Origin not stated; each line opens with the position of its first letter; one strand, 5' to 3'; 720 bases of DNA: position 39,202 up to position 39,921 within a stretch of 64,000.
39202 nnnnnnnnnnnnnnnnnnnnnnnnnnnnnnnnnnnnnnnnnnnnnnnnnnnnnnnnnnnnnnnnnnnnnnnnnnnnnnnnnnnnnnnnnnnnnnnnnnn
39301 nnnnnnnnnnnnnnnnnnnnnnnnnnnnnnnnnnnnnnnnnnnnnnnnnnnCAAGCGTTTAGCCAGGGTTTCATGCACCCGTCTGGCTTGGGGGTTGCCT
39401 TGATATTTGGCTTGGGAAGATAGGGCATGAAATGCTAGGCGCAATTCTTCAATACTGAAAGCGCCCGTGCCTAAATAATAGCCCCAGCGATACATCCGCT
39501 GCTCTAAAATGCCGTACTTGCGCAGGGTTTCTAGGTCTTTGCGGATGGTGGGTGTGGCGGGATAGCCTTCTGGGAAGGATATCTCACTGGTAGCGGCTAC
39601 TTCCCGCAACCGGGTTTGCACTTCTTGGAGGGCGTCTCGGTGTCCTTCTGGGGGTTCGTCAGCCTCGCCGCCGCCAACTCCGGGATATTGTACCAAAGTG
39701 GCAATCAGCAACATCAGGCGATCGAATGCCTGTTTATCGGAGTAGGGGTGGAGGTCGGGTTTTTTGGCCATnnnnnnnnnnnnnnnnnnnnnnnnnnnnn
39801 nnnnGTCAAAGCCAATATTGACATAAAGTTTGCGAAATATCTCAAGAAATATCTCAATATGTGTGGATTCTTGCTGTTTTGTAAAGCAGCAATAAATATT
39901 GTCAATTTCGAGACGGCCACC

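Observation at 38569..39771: HTH-WYL-WCX regulator divergently transcribed from cmr2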

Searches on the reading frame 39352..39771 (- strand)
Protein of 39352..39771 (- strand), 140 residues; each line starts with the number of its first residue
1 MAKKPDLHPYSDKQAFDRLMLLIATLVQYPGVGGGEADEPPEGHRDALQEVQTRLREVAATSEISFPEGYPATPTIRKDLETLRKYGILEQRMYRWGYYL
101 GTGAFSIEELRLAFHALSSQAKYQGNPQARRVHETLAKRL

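Call 71: predict_structure(alignment_id=A3)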
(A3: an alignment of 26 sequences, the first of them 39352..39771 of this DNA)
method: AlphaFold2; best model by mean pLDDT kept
length: 140 residues; sequences in the alignment: 26
mean_pLDDT: 68.0   pTM: 0.62
mean pLDDT of the five models: 68.0, 67.8, 66.9, 62.0, 58.6
residues with pLDDT >= 90: 0; 70-90: 63; 50-70: 51; < 50: 26
segments of 3 or more residues with pLDDT < 50: 1-4, 36-40, 92-95, 97-105
pLDDT, mean of each block of 10 residues (from residue 1): 48 77 80 55 65 87 80 86 73 48 51 68 67 66
secondary structure, 60 per line:
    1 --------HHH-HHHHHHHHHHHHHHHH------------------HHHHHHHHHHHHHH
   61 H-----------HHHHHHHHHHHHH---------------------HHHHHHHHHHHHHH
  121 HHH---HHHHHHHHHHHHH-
elements in order: H13-28 H47-61 H73-85 H107-123 H127-139

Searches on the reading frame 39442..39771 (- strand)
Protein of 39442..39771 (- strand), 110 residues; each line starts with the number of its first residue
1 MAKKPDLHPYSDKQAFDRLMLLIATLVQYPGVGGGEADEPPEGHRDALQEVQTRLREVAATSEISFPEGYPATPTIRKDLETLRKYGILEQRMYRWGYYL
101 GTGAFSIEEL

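Call 64: search_protein_families(library=pfam, proteins=[window:39442-39771:-], max_evalue=10)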
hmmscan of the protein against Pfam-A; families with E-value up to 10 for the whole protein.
seq(110 aa): 1 family
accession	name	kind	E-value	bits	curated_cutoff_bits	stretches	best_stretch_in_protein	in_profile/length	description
PF08220.18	HTH_DeoR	-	0.2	11.8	21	1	73-90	28-45/57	DeoR-like helix-turn-helix domain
